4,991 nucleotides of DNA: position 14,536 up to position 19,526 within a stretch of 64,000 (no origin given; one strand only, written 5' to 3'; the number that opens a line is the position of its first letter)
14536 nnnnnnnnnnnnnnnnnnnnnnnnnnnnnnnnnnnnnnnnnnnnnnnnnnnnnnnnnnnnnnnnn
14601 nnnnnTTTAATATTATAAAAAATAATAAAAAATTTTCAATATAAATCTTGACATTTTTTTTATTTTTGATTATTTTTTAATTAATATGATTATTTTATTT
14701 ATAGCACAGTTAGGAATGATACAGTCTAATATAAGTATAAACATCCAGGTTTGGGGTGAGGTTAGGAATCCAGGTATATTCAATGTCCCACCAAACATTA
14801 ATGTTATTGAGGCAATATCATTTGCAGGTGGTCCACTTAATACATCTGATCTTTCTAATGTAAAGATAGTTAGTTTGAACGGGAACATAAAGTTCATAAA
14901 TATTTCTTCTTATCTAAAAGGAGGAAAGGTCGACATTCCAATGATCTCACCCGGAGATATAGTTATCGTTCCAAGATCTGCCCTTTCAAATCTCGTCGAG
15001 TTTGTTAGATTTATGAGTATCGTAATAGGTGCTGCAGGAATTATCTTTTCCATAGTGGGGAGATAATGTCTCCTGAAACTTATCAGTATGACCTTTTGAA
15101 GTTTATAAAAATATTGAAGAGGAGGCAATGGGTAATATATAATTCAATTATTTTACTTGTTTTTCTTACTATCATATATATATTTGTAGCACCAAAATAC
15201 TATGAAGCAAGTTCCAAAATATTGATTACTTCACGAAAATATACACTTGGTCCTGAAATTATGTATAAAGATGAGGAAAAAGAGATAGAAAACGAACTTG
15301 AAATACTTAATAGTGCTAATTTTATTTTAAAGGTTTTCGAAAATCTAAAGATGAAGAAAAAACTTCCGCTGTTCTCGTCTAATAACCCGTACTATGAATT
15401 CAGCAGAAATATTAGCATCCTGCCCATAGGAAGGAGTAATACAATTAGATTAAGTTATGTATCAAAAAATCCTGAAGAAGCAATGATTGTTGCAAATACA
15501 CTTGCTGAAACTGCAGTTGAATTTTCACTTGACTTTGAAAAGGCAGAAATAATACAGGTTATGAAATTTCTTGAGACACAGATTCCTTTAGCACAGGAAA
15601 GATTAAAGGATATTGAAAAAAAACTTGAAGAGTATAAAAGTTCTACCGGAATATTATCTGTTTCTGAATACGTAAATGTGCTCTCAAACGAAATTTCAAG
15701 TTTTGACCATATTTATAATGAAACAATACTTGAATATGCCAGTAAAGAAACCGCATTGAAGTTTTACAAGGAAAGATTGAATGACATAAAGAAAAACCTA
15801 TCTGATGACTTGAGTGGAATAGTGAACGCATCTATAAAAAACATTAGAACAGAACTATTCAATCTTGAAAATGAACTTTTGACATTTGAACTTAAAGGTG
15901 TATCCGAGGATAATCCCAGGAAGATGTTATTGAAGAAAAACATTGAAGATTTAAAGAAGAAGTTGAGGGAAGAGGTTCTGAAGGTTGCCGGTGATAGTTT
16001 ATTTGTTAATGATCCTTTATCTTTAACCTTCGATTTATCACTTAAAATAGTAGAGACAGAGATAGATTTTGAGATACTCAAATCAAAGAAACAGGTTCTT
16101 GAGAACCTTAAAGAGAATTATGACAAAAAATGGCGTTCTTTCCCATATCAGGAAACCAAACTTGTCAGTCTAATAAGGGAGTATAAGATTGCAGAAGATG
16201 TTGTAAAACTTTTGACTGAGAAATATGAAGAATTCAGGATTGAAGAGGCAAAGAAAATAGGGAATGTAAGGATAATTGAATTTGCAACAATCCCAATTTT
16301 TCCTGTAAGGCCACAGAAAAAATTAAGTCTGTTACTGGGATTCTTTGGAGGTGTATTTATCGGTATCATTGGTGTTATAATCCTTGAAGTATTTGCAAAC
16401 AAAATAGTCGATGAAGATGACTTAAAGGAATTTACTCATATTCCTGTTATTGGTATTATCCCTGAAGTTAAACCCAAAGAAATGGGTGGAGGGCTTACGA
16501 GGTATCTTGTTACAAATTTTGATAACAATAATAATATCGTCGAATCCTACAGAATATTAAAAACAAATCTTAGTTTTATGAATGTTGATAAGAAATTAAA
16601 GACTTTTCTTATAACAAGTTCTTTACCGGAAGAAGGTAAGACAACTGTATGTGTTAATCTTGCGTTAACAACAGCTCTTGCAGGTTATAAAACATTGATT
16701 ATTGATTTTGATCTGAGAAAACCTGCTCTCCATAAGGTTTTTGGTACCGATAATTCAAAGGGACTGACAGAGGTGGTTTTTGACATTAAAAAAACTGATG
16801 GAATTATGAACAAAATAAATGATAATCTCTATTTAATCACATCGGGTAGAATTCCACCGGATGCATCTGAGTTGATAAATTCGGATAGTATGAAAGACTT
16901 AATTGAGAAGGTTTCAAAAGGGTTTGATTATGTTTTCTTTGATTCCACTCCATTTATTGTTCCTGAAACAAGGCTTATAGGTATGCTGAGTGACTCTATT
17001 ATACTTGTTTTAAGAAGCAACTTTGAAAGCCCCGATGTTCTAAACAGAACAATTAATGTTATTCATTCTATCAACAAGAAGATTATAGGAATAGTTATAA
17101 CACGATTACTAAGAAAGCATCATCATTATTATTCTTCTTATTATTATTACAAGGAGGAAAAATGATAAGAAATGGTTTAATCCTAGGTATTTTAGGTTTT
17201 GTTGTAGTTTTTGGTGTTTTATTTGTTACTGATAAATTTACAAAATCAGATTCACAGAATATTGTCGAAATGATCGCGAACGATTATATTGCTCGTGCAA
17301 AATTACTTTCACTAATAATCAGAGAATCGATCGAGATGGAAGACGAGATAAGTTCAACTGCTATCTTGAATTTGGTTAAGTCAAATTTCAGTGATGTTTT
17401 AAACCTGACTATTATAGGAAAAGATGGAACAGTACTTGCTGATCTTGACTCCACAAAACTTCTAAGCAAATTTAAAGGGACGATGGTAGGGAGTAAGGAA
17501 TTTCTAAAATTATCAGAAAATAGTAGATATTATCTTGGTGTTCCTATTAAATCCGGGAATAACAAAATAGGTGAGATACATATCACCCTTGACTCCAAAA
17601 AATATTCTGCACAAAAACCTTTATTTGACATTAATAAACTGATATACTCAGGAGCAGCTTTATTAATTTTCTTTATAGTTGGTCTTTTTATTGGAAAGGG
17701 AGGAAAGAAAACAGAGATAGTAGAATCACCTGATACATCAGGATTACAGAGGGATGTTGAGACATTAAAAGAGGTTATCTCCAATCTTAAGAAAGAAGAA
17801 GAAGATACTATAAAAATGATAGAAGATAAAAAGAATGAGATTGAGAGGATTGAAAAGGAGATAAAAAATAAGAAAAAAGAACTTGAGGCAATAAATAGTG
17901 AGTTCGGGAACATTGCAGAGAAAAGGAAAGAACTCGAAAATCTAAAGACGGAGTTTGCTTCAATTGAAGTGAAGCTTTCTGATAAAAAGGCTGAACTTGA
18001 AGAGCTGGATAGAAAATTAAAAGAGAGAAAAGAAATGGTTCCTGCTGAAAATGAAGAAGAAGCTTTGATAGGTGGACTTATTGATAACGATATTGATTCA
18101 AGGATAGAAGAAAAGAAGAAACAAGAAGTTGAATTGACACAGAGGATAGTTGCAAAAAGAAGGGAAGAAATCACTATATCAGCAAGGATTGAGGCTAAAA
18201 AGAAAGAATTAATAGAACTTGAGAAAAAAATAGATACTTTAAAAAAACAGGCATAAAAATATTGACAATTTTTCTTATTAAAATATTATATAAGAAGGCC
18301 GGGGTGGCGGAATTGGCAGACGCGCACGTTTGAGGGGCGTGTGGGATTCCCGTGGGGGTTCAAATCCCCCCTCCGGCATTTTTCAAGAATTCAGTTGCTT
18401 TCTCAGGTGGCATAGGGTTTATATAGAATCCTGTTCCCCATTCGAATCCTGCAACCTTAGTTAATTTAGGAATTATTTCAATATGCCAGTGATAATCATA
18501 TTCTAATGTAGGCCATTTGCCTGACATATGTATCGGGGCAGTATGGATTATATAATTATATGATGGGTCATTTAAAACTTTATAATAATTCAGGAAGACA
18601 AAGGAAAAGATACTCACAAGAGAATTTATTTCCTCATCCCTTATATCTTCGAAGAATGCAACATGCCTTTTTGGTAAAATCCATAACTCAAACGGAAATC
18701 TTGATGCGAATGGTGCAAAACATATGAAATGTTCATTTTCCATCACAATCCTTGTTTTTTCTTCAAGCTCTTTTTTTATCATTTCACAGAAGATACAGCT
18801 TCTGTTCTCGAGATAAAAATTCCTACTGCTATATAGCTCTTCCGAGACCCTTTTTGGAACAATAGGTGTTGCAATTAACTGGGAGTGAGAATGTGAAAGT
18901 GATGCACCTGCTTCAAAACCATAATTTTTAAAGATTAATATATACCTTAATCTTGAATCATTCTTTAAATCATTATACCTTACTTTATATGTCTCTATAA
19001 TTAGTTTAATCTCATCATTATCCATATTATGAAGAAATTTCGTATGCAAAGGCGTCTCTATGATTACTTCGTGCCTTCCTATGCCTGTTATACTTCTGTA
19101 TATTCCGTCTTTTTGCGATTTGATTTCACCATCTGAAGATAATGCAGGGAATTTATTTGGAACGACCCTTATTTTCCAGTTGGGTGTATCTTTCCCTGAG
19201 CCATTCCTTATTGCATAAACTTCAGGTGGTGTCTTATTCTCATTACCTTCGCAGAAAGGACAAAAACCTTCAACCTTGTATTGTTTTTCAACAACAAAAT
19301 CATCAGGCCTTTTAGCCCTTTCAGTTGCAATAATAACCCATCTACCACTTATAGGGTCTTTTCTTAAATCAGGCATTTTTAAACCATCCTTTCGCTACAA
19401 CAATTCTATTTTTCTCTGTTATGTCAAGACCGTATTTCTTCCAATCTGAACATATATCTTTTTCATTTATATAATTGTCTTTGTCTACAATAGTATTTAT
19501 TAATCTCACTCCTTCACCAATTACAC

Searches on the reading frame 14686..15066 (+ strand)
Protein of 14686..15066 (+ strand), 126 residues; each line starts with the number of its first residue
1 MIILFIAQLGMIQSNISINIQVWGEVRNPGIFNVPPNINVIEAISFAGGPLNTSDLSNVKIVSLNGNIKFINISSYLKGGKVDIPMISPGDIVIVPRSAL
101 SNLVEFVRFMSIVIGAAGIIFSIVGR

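Call 83: search_protein_families(library=pfam, proteins=[window:14686-15066:+], max_evalue=0.00001)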
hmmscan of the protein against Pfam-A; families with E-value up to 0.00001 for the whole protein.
window:14686-15066:+ (126 aa): 2 families
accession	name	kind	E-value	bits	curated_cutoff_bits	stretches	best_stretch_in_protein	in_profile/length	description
PF10531.15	SLBB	-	6.8e-11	42.3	27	1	20-66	2-49/55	SLBB domain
PF22461.2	SLBB_2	-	8.6e-07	29.4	27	1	20-95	3-79/79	SLBB domain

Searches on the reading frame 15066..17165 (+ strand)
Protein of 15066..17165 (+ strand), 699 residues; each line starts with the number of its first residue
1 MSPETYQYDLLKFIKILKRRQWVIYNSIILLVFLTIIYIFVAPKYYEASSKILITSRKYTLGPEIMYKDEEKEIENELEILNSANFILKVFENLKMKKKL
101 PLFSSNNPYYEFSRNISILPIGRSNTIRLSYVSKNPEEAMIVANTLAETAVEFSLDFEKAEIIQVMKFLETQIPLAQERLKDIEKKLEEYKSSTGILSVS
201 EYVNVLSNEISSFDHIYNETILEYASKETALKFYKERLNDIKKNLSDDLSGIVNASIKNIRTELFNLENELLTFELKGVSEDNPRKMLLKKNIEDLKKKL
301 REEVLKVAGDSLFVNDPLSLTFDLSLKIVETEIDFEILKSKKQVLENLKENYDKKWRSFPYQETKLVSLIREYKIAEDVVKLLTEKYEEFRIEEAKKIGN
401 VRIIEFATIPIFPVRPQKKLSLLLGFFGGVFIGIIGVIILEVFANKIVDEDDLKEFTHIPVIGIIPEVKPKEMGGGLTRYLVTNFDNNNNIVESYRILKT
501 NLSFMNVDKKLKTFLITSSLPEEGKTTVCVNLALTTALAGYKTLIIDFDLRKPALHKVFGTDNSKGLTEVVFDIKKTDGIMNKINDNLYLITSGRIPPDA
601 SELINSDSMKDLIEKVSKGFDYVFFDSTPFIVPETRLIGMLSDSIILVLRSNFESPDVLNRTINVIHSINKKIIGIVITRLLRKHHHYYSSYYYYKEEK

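Call 83: search_protein_families(library=pfam, proteins=[window:15066-17165:+], max_evalue=0.00001)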
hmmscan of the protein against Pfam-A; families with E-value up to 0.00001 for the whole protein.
window:15066-17165:+ (699 aa): 4 families
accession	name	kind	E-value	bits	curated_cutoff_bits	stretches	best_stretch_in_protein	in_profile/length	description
PF13807.11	GNVR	-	3.2e-12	46.6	27.7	1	364-439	4-79/82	G-rich domain on putative tyrosine kinase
PF13614.12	AAA_31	-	3.9e-12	46.9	27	1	524-672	14-170/177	AAA domain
PF01656.29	CbiA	-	6.9e-10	39.4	25.4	1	522-684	9-86/125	CobQ/CobB/MinD/ParA nucleotide binding domain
PF02706.20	Wzz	-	1.3e-08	35.5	25.5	1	9-94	4-91/91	Chain length determinant protein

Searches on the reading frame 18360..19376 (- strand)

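Call 83: search_protein_families(library=pfam, proteins=[window:18360-19376:-], max_evalue=0.00001)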
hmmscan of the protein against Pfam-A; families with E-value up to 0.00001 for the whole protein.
window:18360-19376:- (338 aa): 5 families
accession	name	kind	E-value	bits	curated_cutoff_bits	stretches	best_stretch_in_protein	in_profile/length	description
PF01087.27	GalP_UDP_transf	-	1.7e-17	64.9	22.1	1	4-174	14-184/184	Galactose-1-phosphate uridyl transferase, N-terminal domain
PF16268.10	DUF4921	-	4.4e-17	62.5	28.5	1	137-328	214-390/425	Domain of unknown function (DUF4921)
PF02744.22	GalP_UDP_tr_C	-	1.1e-11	45.1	29.2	1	185-301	6-119/165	Galactose-1-phosphate uridyl transferase, C-terminal domain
PF01230.28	HIT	-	2.4e-07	31.8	21.5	0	205-279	3-77/98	HIT domain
PF11969.13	DcpS_C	-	6.8e-07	30.2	24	0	193-256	1-62/114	Scavenger mRNA decapping enzyme C-term binding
